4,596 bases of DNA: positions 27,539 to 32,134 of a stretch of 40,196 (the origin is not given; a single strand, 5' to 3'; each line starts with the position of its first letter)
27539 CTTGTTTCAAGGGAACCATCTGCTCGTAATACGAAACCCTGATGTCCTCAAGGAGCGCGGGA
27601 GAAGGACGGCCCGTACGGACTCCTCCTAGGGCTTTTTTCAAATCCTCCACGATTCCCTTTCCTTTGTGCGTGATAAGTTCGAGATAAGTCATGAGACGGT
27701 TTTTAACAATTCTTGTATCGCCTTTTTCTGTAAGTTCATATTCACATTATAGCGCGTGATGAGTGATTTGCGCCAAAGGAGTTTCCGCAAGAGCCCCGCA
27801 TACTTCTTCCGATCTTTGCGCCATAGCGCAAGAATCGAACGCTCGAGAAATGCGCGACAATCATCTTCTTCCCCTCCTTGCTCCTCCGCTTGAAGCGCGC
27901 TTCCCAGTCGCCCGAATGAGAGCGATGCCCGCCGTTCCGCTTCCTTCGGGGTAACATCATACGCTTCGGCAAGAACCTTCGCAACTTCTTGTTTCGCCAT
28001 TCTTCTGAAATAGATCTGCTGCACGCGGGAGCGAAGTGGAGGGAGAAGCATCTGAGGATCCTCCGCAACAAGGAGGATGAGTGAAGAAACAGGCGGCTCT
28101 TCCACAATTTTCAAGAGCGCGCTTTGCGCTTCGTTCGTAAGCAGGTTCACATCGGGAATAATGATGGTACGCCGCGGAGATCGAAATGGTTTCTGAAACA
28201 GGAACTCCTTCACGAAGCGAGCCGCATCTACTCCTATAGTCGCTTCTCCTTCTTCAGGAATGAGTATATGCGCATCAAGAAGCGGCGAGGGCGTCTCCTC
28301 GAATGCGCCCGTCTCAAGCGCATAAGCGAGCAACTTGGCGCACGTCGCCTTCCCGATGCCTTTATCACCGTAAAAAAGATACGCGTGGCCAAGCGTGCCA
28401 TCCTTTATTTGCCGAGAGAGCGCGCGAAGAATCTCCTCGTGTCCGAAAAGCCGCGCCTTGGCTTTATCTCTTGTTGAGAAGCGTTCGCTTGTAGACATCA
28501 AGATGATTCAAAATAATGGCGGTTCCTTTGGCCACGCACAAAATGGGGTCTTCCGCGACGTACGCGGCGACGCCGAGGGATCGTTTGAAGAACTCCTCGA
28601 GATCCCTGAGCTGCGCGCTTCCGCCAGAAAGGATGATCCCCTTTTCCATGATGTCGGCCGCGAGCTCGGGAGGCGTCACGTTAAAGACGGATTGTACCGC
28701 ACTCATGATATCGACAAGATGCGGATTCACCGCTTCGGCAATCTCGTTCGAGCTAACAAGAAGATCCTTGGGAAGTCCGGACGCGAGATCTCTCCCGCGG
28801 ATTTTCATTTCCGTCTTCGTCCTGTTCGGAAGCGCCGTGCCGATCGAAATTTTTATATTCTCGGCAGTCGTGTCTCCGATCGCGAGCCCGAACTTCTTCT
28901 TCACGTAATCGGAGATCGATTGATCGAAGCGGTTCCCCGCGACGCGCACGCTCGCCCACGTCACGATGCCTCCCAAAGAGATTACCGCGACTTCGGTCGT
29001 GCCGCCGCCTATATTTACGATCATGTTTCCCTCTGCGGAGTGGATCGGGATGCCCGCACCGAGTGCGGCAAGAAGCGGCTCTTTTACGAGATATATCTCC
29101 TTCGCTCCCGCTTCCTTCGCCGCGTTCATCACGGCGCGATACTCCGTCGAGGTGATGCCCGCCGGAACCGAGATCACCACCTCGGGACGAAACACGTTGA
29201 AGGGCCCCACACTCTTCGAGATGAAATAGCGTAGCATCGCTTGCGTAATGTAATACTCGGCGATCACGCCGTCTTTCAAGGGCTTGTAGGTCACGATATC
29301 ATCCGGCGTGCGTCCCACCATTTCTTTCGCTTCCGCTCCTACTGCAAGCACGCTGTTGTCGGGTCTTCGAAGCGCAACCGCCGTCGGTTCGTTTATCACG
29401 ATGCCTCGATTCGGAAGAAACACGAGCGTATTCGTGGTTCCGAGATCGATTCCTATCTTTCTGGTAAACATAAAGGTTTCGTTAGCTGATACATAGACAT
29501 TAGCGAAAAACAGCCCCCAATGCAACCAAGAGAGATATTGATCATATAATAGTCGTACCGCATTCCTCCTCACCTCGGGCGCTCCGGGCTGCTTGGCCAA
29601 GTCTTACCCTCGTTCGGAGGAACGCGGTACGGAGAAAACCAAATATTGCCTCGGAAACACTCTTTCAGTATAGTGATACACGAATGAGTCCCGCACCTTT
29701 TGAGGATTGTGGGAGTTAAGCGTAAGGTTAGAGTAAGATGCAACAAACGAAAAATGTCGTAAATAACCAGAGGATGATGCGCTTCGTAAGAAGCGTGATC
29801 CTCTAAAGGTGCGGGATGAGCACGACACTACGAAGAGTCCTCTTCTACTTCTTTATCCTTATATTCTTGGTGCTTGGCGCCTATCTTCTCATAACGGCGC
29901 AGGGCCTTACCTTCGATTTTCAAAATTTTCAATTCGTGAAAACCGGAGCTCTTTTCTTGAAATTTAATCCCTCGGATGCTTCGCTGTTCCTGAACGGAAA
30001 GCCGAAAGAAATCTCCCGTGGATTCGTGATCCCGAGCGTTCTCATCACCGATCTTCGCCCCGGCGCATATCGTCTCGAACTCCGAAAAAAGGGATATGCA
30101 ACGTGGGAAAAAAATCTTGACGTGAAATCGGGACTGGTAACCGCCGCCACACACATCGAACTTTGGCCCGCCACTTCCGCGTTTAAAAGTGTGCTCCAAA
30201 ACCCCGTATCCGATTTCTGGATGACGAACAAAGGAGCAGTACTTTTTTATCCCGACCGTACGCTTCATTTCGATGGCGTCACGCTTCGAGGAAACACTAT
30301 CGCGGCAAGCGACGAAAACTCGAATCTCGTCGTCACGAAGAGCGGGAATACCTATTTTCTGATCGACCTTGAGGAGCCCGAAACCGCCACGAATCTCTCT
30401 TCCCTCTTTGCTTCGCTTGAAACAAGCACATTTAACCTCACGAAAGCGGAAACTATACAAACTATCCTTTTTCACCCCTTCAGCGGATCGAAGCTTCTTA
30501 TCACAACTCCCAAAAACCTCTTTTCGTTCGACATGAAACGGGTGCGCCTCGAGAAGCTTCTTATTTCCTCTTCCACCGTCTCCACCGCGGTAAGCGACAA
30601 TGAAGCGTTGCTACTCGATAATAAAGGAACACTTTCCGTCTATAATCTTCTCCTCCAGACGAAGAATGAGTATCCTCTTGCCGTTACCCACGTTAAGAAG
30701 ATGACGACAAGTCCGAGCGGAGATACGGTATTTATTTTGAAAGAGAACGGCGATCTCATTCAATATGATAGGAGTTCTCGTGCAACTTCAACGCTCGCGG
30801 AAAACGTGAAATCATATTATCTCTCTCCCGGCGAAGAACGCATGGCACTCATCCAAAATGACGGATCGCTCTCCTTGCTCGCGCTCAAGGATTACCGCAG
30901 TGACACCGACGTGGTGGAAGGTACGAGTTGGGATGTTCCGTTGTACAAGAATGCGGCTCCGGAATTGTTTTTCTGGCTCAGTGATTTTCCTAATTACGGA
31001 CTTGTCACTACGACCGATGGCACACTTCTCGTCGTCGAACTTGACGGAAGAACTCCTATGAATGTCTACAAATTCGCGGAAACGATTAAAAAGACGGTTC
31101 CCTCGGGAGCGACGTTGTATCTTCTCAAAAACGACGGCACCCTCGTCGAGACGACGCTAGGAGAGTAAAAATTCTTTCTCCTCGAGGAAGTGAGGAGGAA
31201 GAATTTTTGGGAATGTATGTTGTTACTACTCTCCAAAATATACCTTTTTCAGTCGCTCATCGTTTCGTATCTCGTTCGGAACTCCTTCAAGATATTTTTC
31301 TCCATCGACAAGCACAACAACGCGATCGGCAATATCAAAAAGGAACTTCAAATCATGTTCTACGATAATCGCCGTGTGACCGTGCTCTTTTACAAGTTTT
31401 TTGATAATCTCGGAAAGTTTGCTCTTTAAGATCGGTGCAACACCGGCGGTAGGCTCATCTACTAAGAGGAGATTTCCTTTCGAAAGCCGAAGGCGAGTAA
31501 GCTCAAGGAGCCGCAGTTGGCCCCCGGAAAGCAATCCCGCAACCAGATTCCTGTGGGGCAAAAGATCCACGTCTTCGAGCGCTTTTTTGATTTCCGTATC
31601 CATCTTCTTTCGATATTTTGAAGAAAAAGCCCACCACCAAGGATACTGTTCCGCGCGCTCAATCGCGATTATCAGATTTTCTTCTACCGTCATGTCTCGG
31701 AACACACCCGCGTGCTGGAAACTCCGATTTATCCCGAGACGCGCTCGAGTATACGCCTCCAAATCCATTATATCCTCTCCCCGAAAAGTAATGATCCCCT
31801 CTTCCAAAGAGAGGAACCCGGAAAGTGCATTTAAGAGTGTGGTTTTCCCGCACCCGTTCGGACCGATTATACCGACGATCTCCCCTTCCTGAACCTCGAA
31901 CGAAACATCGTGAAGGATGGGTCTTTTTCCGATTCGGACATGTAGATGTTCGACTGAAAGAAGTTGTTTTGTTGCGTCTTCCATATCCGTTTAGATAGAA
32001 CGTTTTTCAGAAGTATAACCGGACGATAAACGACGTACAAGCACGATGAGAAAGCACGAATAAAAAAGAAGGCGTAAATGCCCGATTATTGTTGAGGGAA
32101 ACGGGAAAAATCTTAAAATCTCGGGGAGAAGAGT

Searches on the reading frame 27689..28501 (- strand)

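Call 9: search_protein_families(library=pfam, proteins=[window:27689-28501:-])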
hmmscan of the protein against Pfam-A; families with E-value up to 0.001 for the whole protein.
window:27689-28501:- (270 aa): 2 families
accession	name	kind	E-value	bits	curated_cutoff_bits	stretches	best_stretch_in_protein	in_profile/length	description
PF13177.12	DNA_pol3_delta2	-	8.8e-29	101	27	1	21-168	2-160/161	DNA polymerase III, delta subunit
PF00004.35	AAA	-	1.5e-06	29.1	21.2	1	41-165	1-128/131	ATPase family associated with various cellular activities (AAA)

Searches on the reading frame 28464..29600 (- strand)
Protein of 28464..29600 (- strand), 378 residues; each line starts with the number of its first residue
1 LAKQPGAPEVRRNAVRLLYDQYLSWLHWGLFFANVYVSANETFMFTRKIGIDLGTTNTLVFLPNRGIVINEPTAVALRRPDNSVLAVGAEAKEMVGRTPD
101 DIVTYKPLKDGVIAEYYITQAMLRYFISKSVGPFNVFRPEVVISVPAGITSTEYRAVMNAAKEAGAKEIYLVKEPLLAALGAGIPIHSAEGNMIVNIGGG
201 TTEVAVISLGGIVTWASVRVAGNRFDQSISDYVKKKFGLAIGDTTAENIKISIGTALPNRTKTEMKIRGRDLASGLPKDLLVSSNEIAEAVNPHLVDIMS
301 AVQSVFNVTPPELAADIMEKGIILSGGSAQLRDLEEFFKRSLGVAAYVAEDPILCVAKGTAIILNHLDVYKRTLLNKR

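Call 9: search_protein_families(library=pfam, proteins=[window:28464-29600:-])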
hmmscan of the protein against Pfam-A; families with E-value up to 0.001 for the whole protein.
window:28464-29600:- (378 aa): 4 families
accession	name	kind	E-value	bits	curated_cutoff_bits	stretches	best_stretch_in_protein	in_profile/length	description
PF06723.19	MreB_Mbl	-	1.7e-128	428.5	27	1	47-369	2-324/327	MreB/Mbl protein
PF14450.12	FtsA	-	3.6e-11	44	31.8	1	194-352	2-120/127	Cell division protein FtsA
PF00012.26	HSP70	-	6.6e-11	41.6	20.6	1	140-363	135-371/599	Hsp70 protein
PF00022.25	Actin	-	0.00011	21.3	27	0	75-236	34-190/410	Actin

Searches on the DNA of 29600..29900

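Call 79: search_rna_families(source=window, start=29600, end=29900, threshold=evalue, max_evalue=1)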
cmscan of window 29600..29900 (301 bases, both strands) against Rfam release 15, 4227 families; matches with E-value up to 1: 0.
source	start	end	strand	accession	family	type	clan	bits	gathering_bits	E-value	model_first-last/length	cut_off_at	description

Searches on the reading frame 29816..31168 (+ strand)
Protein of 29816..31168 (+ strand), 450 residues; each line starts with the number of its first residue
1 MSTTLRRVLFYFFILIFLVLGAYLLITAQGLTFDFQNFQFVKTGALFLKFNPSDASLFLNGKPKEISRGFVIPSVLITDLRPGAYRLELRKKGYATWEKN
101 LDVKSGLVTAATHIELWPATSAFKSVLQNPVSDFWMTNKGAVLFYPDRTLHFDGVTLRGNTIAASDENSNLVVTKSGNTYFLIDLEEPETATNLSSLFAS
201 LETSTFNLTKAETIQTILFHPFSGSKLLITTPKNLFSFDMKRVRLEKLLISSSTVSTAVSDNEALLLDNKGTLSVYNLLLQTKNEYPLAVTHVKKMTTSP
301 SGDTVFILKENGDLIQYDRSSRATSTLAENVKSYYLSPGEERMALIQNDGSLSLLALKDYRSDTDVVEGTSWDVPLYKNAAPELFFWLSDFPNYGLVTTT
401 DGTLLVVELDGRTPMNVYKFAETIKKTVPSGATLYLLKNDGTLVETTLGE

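Call 9: search_protein_families(library=pfam, proteins=[window:29816-31168:+])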
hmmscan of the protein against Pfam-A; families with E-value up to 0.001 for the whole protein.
window:29816-31168:+ (450 aa): 2 families
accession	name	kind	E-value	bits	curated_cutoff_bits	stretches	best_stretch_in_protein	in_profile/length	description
PF16755.11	Beta-prop_NUP159_NUP214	-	1.7e-08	34.6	29.6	1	260-358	68-177/366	NUP159/214 beta propeller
PF08308.17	PEGA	-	0.00043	20.6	20.8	0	75-109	27-61/71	PEGA domain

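Call 11: find_encoding_contigs(protein=window:29816-31168:+, flank=3000, max_places=10)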
Protein window:29816-31168:+ (450 aa): no gene with exactly this product is on record in the collection.

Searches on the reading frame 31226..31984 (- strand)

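Call 9: search_protein_families(library=pfam, proteins=[window:31226-31984:-])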
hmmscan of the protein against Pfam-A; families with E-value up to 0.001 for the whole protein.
window:31226-31984:- (252 aa): 10 families
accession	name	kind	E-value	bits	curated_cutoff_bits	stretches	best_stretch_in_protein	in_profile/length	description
PF00005.33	ABC_tran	-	9.9e-32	110.8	25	1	24-180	1-137/137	ABC transporter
PF13304.12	AAA_21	-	2e-08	35.1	27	1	36-60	1-25/304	AAA domain, putative AbiEii toxin, Type IV TA system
PF02463.25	SMC_N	-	7.2e-07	29.3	40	1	35-200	25-189/220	RecF/RecN/SMC N terminal domain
PF13476.12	AAA_23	-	4.9e-06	27.8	27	1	25-56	11-41/201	AAA domain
PF09818.15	ABC_ATPase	-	8.9e-06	25.4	23.2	0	171-226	189-247/283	P-loop domain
PF13175.12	AAA_15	-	1.2e-05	25.6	32.1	1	36-89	25-83/374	AAA ATPase domain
PF13521.12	AAA_28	-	0.0004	21.1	27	0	39-55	4-20/164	AAA domain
PF19993.5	DO-GTPase2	-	0.00051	20.2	27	0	36-54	2-20/226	Double-GTPase 2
PF13555.12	AAA_29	-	0.00057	20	27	0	26-58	14-46/61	P-loop containing region of AAA domain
PF13173.12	AAA_14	-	0.00086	19.8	27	0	35-121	3-81/129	AAA domain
